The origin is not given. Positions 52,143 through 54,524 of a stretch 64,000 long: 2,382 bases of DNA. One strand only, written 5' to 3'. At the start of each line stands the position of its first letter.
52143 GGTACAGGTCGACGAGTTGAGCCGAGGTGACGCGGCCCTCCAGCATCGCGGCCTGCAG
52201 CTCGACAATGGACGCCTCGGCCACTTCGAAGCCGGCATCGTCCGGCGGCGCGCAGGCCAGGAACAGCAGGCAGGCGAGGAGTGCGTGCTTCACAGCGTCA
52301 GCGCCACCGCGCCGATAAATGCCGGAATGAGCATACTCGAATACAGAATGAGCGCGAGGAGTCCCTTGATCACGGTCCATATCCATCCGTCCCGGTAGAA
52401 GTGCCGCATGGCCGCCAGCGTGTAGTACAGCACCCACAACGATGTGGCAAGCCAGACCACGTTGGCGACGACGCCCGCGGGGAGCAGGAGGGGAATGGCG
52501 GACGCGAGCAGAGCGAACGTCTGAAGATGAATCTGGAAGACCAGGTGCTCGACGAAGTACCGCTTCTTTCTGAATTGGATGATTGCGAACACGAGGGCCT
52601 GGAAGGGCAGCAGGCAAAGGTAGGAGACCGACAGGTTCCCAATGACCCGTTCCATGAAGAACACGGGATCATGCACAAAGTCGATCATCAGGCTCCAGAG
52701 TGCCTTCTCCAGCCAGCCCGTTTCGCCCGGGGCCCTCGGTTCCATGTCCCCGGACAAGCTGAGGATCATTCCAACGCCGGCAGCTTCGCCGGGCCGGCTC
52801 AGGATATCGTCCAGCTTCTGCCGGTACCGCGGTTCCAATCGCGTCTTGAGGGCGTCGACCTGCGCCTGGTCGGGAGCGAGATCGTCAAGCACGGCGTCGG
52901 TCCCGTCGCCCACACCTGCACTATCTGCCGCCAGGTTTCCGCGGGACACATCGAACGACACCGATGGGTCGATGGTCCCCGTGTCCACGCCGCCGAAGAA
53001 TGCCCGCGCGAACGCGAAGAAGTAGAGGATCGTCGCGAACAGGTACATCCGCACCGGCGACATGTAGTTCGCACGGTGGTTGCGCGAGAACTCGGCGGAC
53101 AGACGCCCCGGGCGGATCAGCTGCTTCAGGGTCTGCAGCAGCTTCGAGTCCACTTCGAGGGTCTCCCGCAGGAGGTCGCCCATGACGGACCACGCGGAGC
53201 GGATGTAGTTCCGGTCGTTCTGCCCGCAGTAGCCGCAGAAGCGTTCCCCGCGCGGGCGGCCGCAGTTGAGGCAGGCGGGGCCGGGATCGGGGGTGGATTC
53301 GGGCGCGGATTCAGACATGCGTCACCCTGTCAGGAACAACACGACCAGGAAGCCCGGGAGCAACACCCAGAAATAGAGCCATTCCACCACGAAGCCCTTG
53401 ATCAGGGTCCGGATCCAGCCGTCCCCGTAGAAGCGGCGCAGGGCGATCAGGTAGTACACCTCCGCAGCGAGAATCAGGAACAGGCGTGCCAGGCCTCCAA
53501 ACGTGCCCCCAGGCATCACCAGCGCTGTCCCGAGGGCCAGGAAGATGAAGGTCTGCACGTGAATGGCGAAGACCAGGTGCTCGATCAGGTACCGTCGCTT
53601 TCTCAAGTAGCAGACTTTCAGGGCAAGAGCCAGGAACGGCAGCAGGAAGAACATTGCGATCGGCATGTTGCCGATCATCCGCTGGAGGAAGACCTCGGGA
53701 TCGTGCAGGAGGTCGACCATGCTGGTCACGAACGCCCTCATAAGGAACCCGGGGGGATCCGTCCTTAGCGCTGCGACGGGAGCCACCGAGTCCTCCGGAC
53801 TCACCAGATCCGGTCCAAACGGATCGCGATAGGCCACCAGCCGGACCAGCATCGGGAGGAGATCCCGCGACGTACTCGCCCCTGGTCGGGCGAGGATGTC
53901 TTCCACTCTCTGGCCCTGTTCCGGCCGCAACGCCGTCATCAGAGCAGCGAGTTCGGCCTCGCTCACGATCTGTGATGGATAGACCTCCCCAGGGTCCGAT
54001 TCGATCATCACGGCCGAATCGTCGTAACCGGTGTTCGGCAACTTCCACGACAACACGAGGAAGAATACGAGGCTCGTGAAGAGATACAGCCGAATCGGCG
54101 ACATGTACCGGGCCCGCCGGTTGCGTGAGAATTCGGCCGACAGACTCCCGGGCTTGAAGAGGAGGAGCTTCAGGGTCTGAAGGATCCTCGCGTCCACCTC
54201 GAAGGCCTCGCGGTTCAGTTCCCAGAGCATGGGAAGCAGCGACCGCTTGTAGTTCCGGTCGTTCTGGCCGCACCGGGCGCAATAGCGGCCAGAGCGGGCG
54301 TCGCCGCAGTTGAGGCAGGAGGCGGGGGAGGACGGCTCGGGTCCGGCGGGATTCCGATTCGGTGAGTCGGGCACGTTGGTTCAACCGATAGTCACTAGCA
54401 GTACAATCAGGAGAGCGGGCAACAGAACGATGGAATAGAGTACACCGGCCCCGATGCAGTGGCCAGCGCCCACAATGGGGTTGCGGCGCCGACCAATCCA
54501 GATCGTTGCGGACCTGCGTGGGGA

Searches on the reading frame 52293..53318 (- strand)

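Call 35: search_protein_families(library=pfam, proteins=[window:52293-53318:-], max_evalue=0.0001)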
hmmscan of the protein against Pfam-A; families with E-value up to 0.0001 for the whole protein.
window:52293-53318:- (342 aa): 1 family
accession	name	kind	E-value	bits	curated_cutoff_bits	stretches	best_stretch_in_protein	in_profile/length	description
PF12412.13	DUF3667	-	9.9e-13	47.8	27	1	57-100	1-45/45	Protein of unknown function (DUF3667)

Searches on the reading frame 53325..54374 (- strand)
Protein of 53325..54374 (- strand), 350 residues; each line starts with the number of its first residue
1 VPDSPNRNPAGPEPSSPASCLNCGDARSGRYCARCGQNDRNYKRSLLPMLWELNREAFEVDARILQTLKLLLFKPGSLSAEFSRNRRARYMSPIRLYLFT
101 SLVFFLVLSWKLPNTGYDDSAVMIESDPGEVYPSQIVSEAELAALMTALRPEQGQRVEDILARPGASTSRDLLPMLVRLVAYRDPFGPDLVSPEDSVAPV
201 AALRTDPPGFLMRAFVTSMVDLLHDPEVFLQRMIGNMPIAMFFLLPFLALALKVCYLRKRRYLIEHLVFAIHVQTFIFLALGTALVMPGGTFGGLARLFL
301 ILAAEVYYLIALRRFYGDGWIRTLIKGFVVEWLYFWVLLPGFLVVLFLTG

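Call 35: search_protein_families(library=pfam, proteins=[window:53325-54374:-], max_evalue=0.0001)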
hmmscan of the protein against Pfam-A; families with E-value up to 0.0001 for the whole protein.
window:53325-54374:- (350 aa): 1 family
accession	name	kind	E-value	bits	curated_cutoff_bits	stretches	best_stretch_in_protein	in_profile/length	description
PF12412.13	DUF3667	-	5.1e-15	55.2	27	1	61-105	1-45/45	Protein of unknown function (DUF3667)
